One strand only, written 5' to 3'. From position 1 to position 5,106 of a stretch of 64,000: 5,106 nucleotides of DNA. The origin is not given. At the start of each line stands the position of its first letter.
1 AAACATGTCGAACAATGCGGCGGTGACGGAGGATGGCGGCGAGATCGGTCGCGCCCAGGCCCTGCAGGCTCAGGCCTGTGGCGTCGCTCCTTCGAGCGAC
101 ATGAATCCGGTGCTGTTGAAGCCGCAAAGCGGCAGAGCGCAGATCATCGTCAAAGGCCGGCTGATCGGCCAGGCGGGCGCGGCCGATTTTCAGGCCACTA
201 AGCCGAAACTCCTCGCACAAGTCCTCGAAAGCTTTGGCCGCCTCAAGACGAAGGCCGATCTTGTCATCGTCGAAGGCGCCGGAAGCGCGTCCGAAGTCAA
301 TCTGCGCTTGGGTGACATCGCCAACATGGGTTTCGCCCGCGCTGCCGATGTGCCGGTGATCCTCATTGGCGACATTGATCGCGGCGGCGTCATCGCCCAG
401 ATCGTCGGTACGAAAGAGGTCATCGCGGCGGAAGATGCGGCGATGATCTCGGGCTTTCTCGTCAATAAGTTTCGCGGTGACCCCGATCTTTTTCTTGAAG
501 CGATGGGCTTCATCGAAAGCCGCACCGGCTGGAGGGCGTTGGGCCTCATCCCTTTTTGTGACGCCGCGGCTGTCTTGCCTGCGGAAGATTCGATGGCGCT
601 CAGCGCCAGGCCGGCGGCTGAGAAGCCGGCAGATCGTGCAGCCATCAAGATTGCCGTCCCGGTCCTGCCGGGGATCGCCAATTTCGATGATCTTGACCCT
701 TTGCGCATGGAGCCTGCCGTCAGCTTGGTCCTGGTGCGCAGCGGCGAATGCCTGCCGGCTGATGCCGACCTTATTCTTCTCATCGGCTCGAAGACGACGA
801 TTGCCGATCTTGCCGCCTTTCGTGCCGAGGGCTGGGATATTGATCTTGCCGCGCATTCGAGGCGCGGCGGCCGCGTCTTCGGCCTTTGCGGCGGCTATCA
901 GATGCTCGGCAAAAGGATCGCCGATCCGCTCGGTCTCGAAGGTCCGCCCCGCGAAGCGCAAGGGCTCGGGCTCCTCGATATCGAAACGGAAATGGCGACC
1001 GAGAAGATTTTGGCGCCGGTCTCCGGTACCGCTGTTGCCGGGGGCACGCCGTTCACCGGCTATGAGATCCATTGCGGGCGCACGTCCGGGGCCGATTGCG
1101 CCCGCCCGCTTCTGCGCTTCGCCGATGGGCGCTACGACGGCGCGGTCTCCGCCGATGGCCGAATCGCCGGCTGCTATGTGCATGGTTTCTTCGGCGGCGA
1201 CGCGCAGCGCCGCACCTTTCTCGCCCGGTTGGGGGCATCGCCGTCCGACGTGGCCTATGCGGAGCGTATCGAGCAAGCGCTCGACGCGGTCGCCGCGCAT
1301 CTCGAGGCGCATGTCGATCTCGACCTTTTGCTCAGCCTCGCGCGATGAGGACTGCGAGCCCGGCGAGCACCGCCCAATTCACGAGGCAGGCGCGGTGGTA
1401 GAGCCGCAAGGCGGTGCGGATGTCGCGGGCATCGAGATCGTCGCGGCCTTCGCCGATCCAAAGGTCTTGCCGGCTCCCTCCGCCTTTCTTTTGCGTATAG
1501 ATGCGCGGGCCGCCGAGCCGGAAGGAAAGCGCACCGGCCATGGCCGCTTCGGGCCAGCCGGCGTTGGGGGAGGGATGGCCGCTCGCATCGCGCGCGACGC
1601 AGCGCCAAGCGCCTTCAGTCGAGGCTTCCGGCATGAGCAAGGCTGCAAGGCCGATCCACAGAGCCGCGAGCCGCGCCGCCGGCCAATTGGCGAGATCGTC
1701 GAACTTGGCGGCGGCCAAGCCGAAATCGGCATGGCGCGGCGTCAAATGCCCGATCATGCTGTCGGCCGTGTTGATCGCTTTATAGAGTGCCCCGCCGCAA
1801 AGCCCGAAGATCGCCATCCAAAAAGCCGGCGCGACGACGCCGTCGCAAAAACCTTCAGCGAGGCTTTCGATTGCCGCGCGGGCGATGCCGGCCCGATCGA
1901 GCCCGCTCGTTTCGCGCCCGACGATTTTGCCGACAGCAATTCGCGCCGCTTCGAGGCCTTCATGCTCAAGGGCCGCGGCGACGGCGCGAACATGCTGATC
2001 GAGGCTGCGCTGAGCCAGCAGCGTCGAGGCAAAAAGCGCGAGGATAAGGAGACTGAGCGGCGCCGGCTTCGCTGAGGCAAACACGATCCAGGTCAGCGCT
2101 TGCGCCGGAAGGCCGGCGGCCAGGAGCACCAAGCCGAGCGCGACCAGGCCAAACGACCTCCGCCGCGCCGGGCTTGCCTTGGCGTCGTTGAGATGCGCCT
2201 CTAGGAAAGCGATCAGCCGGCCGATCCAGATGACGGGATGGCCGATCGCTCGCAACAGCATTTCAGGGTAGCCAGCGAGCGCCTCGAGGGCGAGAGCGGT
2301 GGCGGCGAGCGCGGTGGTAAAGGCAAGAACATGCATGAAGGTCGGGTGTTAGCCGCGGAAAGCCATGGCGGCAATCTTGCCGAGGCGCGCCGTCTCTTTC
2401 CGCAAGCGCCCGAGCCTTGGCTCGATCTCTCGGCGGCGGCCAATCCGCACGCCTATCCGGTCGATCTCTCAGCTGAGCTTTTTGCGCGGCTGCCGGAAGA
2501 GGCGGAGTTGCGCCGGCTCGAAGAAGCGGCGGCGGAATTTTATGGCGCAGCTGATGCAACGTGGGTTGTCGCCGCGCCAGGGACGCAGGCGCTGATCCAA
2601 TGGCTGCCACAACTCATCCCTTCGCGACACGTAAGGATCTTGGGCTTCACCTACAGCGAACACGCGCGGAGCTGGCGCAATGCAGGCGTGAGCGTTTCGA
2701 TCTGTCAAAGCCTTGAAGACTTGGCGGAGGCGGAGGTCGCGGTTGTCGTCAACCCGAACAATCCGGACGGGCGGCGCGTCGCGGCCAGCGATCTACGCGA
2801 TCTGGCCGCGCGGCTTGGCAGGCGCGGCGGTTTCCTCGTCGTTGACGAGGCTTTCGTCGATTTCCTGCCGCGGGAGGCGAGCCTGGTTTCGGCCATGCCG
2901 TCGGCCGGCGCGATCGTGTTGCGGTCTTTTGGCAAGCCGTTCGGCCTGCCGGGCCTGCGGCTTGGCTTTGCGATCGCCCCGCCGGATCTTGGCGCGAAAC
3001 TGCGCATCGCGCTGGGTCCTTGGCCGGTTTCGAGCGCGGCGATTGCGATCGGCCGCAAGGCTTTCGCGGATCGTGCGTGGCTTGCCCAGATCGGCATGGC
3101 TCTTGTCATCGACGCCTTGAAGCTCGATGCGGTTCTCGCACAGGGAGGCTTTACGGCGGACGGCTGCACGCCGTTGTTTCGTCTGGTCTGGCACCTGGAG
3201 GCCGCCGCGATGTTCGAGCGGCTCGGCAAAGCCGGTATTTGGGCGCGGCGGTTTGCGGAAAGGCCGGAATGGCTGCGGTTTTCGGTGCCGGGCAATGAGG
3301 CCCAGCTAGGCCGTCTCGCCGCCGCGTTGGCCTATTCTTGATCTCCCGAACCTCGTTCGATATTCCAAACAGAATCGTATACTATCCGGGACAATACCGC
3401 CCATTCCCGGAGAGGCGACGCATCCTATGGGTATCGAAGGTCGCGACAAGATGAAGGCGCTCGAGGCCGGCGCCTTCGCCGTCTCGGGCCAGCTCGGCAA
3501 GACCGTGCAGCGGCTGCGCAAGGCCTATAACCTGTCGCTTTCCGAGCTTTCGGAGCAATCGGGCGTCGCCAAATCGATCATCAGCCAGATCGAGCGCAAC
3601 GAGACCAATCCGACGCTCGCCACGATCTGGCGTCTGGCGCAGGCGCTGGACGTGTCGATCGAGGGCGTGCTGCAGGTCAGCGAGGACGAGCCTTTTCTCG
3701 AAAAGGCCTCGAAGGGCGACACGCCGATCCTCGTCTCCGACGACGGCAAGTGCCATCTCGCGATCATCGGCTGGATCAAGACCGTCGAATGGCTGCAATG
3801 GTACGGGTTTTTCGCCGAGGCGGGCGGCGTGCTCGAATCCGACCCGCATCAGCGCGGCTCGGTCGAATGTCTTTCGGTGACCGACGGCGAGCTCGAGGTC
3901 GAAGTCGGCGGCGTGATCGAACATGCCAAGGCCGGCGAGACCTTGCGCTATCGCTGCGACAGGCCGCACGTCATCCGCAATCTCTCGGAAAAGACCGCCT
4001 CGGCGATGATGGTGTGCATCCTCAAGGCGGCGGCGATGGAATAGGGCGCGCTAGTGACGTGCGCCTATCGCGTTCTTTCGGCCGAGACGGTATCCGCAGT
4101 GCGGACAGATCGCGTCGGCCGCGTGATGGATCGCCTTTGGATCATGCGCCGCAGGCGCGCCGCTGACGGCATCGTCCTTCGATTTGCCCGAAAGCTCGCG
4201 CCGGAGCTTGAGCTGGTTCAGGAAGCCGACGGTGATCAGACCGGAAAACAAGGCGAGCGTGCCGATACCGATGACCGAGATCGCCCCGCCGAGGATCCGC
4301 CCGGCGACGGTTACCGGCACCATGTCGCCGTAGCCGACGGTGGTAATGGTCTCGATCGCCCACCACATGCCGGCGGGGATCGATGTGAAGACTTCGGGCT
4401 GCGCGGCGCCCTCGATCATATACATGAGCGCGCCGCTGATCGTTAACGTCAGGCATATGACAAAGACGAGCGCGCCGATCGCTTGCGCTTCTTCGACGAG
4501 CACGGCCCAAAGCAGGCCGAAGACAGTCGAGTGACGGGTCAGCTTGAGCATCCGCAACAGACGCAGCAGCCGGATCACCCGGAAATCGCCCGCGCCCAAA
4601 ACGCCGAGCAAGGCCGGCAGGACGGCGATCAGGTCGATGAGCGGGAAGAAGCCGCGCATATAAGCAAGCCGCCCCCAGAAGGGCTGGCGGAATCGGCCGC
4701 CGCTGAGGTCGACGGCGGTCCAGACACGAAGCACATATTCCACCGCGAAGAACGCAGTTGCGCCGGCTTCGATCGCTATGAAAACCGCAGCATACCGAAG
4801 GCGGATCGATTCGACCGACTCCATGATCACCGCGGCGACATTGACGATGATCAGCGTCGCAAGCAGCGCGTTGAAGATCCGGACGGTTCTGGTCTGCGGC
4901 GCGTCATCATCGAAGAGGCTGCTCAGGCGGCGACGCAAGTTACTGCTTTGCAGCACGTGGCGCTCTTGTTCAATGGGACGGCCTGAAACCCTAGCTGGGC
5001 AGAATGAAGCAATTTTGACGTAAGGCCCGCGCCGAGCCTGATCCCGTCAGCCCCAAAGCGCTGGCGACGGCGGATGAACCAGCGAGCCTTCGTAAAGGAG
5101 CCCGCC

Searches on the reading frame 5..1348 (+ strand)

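Call 14: search_protein_families(library=pfam, proteins=[window:5-1348:+], max_evalue=0.001)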
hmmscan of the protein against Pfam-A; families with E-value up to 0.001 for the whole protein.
window:5-1348:+ (447 aa): 3 families
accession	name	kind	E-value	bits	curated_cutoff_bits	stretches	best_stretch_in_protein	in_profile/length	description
PF07685.20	GATase_3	-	1.1e-53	182.2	27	1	215-399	1-194/196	CobB/CobQ-like glutamine amidotransferase domain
PF13500.12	AAA_26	-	8.5e-09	36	27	1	72-184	90-190/198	AAA domain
PF01656.29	CbiA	-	5e-05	23.7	25.4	1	4-195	41-122/125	CobQ/CobB/MinD/ParA nucleotide binding domain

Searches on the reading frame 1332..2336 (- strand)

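Call 14: search_protein_families(library=pfam, proteins=[window:1332-2336:-], max_evalue=0.001)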
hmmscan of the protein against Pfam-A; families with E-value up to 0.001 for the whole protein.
window:1332-2336:- (334 aa): 1 family
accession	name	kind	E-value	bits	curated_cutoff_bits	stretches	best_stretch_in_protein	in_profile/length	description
PF03186.18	CobD_Cbib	-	1.8e-88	296.9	34.4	1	12-313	2-282/282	CobD/Cbib protein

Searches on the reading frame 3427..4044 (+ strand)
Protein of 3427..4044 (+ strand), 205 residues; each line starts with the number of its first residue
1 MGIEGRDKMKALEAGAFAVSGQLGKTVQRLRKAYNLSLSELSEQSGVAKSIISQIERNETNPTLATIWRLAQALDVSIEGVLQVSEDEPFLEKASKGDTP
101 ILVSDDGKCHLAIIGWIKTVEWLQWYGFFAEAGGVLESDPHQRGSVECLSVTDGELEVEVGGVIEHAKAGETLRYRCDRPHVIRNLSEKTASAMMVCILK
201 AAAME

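Call 14: search_protein_families(library=pfam, proteins=[window:3427-4044:+], max_evalue=0.001)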
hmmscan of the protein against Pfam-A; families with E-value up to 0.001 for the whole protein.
window:3427-4044:+ (205 aa): 6 families
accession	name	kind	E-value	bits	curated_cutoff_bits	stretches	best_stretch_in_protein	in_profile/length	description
PF01381.28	HTH_3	-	2.2e-15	56.9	23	1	28-79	2-53/55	Helix-turn-helix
PF07883.17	Cupin_2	-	2.3e-08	34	27.2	1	133-196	8-69/70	Cupin domain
PF13560.12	HTH_31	-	1.4e-07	32.1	27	1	22-77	1-57/64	Helix-turn-helix domain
PF12844.13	HTH_19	-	1.4e-07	31.7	30.2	1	24-83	1-60/64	Helix-turn-helix domain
PF13443.12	HTH_26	-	1.1e-05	26.1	22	1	28-82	3-58/63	Cro/C1-type HTH DNA-binding domain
PF07022.19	Phage_CI_repr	-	0.00028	21.6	22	1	27-82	3-58/65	Bacteriophage CI repressor helix-turn-helix domain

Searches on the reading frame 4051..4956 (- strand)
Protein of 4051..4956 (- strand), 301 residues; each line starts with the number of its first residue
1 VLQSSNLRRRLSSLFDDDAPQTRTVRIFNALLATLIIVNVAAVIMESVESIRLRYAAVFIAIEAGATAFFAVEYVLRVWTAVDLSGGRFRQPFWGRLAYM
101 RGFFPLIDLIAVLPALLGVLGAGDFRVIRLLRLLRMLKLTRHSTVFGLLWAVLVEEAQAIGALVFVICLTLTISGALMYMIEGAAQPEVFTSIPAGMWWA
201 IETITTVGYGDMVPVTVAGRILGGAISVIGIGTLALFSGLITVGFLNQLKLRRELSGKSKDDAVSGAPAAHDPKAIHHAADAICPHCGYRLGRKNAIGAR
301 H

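Call 14: search_protein_families(library=pfam, proteins=[window:4051-4956:-], max_evalue=0.001)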
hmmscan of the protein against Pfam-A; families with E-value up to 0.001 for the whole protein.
window:4051-4956:- (301 aa): 2 families
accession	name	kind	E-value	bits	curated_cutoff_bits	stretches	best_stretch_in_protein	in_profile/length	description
PF00520.37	Ion_trans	-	1.7e-30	106.4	25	1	26-245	2-233/241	Ion transport protein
PF07885.22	Ion_trans_2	-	3.4e-12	46.5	22.5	1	167-241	2-73/79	Ion channel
